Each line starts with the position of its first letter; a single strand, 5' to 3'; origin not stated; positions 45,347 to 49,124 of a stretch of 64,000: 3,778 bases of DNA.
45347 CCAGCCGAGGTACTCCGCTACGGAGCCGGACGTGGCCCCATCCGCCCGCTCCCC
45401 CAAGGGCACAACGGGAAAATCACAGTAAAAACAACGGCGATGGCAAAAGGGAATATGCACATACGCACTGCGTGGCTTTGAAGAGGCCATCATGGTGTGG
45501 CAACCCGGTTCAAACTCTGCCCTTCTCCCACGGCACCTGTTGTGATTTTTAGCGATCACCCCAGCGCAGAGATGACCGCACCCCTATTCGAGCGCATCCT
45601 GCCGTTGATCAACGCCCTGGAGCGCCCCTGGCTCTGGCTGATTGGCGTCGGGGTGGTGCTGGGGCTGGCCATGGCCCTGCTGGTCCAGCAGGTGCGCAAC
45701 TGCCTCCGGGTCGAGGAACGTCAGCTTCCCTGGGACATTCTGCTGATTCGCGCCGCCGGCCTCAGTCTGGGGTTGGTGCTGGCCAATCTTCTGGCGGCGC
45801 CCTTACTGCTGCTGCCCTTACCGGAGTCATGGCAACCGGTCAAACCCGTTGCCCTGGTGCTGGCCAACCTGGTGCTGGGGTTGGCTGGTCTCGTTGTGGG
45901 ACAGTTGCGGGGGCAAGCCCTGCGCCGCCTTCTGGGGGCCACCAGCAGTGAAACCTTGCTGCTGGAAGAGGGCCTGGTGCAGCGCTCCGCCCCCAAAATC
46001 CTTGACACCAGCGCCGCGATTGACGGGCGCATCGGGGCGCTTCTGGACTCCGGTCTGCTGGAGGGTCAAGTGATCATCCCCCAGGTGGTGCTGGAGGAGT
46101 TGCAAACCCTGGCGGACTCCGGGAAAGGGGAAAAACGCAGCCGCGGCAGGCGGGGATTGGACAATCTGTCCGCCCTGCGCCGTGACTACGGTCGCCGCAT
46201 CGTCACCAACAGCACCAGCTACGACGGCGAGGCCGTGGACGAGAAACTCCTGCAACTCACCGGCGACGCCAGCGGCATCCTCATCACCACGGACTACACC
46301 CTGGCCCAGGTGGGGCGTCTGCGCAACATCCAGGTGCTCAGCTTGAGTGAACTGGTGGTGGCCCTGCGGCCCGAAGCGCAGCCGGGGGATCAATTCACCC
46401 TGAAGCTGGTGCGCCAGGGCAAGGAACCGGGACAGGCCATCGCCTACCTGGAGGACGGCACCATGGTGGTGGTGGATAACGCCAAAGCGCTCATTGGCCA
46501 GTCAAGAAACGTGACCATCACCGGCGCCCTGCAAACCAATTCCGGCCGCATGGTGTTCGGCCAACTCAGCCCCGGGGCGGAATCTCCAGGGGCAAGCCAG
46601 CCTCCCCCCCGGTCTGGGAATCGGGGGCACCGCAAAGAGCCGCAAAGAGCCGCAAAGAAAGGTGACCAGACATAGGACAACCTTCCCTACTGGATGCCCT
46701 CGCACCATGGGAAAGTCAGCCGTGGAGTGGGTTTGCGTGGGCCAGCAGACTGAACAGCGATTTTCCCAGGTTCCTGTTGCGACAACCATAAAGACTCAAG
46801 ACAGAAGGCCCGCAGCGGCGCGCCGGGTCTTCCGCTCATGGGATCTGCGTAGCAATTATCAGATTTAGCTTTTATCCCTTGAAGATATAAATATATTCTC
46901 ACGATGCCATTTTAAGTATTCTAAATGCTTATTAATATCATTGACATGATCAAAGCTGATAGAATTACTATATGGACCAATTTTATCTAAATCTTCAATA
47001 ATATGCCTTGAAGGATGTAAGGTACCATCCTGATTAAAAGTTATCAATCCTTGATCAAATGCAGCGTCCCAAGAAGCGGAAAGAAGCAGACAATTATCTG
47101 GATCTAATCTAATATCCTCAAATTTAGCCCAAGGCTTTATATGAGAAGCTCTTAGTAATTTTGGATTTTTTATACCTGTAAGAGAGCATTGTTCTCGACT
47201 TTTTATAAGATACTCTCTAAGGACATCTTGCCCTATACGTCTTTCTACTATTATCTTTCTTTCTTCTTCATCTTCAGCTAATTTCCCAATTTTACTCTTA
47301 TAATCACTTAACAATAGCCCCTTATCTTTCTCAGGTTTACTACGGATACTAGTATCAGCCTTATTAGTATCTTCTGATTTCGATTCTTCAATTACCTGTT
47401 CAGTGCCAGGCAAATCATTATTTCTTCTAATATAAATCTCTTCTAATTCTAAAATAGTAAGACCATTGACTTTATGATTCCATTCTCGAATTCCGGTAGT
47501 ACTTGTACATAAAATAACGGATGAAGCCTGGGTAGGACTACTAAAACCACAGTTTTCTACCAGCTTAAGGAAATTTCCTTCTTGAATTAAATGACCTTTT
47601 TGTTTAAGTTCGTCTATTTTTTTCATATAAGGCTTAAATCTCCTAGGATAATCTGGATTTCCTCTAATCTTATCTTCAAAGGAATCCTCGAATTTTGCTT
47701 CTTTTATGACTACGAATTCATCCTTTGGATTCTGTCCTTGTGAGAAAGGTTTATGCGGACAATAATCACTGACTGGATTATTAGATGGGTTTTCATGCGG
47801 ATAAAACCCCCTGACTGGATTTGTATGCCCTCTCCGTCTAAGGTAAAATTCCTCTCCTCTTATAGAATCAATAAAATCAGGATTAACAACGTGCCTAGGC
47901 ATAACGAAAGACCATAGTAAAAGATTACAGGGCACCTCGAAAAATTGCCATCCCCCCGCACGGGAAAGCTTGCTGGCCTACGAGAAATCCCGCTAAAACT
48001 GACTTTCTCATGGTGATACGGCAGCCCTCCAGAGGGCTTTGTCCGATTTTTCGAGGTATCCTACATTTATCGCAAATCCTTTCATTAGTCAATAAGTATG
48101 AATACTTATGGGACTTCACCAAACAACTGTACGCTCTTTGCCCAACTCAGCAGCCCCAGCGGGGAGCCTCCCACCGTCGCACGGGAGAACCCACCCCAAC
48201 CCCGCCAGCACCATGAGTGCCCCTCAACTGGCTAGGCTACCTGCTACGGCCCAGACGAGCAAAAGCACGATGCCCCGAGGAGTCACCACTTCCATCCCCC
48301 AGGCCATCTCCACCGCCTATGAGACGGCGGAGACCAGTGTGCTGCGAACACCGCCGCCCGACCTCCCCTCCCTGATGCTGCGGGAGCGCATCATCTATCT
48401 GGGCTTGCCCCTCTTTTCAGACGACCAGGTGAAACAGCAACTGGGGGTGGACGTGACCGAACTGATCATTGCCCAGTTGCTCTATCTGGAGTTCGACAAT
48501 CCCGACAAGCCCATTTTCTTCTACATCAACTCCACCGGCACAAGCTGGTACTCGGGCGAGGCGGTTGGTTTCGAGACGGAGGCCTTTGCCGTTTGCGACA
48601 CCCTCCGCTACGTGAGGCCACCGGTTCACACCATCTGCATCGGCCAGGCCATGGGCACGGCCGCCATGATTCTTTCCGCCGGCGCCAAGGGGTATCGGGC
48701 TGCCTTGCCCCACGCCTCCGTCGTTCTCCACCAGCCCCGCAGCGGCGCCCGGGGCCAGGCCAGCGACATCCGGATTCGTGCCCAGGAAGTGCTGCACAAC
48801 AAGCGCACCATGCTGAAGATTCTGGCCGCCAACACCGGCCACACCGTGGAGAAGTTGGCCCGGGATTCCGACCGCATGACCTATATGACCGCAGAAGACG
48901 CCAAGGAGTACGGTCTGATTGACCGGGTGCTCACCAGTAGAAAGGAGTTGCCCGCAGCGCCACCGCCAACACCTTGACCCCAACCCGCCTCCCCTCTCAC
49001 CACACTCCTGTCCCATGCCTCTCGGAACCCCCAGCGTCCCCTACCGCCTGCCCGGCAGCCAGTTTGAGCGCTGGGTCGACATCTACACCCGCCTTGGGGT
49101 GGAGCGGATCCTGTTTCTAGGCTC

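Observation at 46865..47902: DUF4357/RAMA-like reader fused to HNH: candidate methyl-adenine-dependent restriction nuclease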

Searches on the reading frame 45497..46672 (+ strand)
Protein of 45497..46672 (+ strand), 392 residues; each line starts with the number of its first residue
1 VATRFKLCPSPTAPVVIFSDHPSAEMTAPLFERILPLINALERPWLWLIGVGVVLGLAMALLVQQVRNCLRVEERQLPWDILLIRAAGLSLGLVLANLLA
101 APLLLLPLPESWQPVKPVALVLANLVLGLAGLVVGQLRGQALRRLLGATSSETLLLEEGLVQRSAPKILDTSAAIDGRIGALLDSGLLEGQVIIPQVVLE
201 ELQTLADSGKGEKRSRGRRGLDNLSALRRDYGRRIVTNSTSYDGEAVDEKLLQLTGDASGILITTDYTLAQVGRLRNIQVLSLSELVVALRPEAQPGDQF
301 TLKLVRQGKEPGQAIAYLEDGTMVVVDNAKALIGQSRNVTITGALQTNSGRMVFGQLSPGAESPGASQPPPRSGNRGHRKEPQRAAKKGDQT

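Call 89: search_protein_families(library=pfam, proteins=[window:45497-46672:+], max_evalue=0.001)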
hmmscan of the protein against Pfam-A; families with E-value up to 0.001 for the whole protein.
window:45497-46672:+ (392 aa): 1 family
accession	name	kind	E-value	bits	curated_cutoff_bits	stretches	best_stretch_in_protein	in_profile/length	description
PF01938.26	TRAM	-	0.0008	19.7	21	0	298-344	6-51/61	TRAM domain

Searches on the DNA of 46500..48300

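Call 56: search_rna_families(source=window, start=46500, end=48300, threshold=evalue, max_evalue=1)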
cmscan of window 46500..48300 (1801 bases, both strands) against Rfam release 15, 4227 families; matches with E-value up to 1: 0.
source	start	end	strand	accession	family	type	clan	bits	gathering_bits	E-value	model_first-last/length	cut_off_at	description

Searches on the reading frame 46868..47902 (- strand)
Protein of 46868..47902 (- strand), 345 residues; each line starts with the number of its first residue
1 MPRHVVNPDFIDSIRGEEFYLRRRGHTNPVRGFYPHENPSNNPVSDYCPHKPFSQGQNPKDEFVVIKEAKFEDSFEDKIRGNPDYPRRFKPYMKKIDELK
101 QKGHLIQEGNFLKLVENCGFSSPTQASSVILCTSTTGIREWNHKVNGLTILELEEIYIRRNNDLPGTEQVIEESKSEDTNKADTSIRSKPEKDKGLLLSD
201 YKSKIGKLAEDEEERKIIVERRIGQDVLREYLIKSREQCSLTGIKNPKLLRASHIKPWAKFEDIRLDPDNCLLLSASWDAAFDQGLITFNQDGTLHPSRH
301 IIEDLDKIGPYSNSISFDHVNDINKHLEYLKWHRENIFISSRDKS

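Call 4: search_protein_families(library=pfam, proteins=[window:46868-47902:-], max_evalue=1)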
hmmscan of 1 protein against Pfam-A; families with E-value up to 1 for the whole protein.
window:46868-47902:- (345 aa): 3 families
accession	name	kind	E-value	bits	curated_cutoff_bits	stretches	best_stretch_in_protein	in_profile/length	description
PF13391.12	HNH_2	-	3.4e-10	40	21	1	239-290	1-66/66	HNH endonuclease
PF14267.11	DUF4357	-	8.3e-08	32.5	38.4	1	98-148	3-52/54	Domain of unknown function (DUF4357)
PF21560.2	Gp34_2nd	-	0.0054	17.3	27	1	84-146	32-93/102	Long-tail fiber proximal subunit, C-terminal, second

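Call 5: search_protein_families(library=ncbifam, proteins=[window:46868-47902:-], max_evalue=1)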
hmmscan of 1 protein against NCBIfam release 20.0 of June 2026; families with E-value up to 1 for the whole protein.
window:46868-47902:- (345 aa): 2 families
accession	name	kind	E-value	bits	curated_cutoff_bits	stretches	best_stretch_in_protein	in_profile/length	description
NF045952.1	MAG4270_fam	hypoth_equivalog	1.3e-07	31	53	1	153-330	180-362/366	MAG4270 family putative restriction endonuclease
NF045808.1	PT-DNA_restrict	exception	0.036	13.2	180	1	250-338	193-283/284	phosphorothioated DNA-binding restriction endonuclease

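Call 6: search_protein_families(library=padloc, proteins=[window:46868-47902:-], max_evalue=1)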
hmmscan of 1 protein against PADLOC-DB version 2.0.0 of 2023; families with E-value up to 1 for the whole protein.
window:46868-47902:- (345 aa): 6 families
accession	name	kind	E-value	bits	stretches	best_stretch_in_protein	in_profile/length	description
PDLC04132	HNH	-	9.1e-30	101.7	1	211-342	140-276/286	-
PDLC03546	HNH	-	2.4e-14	51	1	211-295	145-231/282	Type II restriction enzyme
PDLC04923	PDC-S14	-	9.6e-12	42.6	1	54-156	220-312/320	-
PDLC03529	REase_II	-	3.5e-11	40.9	1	238-337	284-380/389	Type II restriction enzyme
PDLC04925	PDC-S14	-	1.5e-10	38.6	1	55-154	206-295/301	-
PDLC04924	PDC-S14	-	0.01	13.5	1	63-142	191-270/280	-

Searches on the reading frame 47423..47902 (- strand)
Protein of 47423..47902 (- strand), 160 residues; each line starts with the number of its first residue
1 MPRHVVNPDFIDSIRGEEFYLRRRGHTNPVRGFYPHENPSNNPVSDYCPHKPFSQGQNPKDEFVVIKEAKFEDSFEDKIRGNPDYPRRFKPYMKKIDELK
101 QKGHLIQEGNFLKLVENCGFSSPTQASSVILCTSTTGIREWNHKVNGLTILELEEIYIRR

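Call 40: search_protein_representatives(protein=window:47423-47902:-)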
Query: 160 residues. Proteins with E-value up to 0.001 (for the whole library): 26; up to 1e-10: 3; up to 1e-30: 0. The best 26 are listed.
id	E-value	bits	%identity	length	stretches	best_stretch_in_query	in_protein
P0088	8.2e-27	110.5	35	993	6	66-152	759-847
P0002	1.4e-26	109.8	52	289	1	1-157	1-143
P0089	4.2e-26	108.2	52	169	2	16-141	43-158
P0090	7.2e-10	55.4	33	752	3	91-146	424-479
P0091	3.2e-09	53.3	39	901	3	98-144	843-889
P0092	1.1e-08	51.6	30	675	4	93-143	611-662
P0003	1.6e-08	51.0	49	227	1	53-159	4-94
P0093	5.0e-08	49.4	34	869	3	85-147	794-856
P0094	7.8e-08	48.8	39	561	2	98-153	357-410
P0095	5.3e-06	42.8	32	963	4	96-155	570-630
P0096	7.8e-06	42.3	34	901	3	86-144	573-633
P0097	9.1e-06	42.1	51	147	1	94-157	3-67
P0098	2.5e-05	40.6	33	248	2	85-146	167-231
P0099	2.8e-05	40.5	31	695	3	88-150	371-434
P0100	2.8e-05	40.5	38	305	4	111-149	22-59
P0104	1.7e-04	38.0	32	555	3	87-150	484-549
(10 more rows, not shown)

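Call 42: search_protein_families(library=pfam, proteins=[P0088, P0090, P0091, P0092, P0093, P0094, P0095, P0096, P0099, P0104], max_evalue=0.001)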
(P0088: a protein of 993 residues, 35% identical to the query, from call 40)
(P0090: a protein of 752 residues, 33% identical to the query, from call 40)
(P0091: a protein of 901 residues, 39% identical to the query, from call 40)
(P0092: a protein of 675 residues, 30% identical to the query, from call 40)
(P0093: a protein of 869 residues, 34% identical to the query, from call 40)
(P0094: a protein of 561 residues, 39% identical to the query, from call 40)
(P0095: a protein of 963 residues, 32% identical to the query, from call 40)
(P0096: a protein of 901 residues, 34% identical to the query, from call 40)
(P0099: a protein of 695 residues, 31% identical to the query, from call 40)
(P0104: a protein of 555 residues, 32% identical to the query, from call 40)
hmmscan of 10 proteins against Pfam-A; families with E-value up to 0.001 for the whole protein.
P0088 (993 aa): 2 families
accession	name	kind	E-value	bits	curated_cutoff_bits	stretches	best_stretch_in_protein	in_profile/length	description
PF14267.11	DUF4357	-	9.7e-78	256.4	38.4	6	790-839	1-49/54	Domain of unknown function (DUF4357)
PF18755.6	RAMA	-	3.1e-05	24.3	35.2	0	783-842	34-91/107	Restriction Enzyme Adenine Methylase Associated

P0090 (752 aa): 1 family
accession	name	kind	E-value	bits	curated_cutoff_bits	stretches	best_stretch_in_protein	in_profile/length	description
PF14267.11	DUF4357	-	6.1e-50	167.4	38.4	4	430-479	2-51/54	Domain of unknown function (DUF4357)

P0091 (901 aa): 1 family
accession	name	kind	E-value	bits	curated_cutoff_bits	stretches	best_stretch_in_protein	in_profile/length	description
PF14267.11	DUF4357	-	3.8e-41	139.2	38.4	3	841-887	1-47/54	Domain of unknown function (DUF4357)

P0092 (675 aa): 6 families
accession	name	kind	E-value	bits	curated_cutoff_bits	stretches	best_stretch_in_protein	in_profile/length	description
PF14267.11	DUF4357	-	1.6e-66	220.5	38.4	4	616-666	3-52/54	Domain of unknown function (DUF4357)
PF24406.1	nSTAND_NTPase4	-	2.1e-06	28.2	27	0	208-237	25-54/58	Novel STAND NTPase 4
PF14164.11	YqzH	-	6.1e-05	23.4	30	0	351-381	31-61/64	YqzH-like protein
PF10557.15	Cullin_Nedd8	-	0.00013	22.4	36.9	0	488-511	40-63/63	Cullin protein neddylation domain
PF18755.6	RAMA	-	0.00015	22.1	35.2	0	377-406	62-92/107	Restriction Enzyme Adenine Methylase Associated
PF09279.17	EF-hand_like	-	0.0005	20.9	21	0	461-478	61-78/86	Phosphoinositide-specific phospholipase C, efhand-like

P0093 (869 aa): 1 family
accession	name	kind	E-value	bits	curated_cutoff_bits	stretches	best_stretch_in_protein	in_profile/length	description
PF14267.11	DUF4357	-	6.1e-34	116.2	38.4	3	806-856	2-52/54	Domain of unknown function (DUF4357)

P0094 (561 aa): 2 families
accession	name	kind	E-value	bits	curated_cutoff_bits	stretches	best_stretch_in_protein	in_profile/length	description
PF14267.11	DUF4357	-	1.1e-34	118.5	38.4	3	502-553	3-54/54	Domain of unknown function (DUF4357)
PF18755.6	RAMA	-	3.6e-09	37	35.2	0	506-558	46-99/107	Restriction Enzyme Adenine Methylase Associated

P0095 (963 aa): 3 families
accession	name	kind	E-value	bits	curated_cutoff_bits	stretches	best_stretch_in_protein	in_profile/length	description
PF14267.11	DUF4357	-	1.6e-50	169.2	38.4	4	407-461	1-54/54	Domain of unknown function (DUF4357)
PF18731.6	HEPN_Swt1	-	3e-12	47.3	27.5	1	130-254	2-115/115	Swt1-like HEPN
PF18755.6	RAMA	-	0.00036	20.9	35.2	0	429-464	61-97/107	Restriction Enzyme Adenine Methylase Associated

P0096 (901 aa): 1 family
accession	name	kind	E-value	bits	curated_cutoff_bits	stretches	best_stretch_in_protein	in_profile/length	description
PF14267.11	DUF4357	-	5.3e-40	135.6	38.4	3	835-886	1-52/54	Domain of unknown function (DUF4357)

P0099 (695 aa): 2 families
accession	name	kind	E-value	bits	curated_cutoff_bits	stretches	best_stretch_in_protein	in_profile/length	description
PF14267.11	DUF4357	-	4.1e-52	174.4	38.4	4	260-305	4-48/54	Domain of unknown function (DUF4357)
PF18755.6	RAMA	-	6.4e-07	29.7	35.2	0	396-434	54-94/107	Restriction Enzyme Adenine Methylase Associated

P0104 (555 aa): 3 families
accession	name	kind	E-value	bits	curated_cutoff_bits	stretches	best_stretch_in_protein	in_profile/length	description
PF14267.11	DUF4357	-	4.9e-58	193.3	38.4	3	496-549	3-54/54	Domain of unknown function (DUF4357)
PF18755.6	RAMA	-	1.8e-16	60.5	35.2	2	502-551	47-96/107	Restriction Enzyme Adenine Methylase Associated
PF24406.1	nSTAND_NTPase4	-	0.00013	22.4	27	0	243-275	23-54/58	Novel STAND NTPase 4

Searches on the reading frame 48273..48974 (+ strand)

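Call 89: search_protein_families(library=pfam, proteins=[window:48273-48974:+], max_evalue=0.001)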
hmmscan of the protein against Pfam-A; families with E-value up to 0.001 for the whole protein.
window:48273-48974:+ (234 aa): 1 family
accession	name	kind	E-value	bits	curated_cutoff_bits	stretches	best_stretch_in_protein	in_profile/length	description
PF00574.28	CLP_protease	-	4.7e-53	180.2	20.2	1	53-222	21-181/182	Clp protease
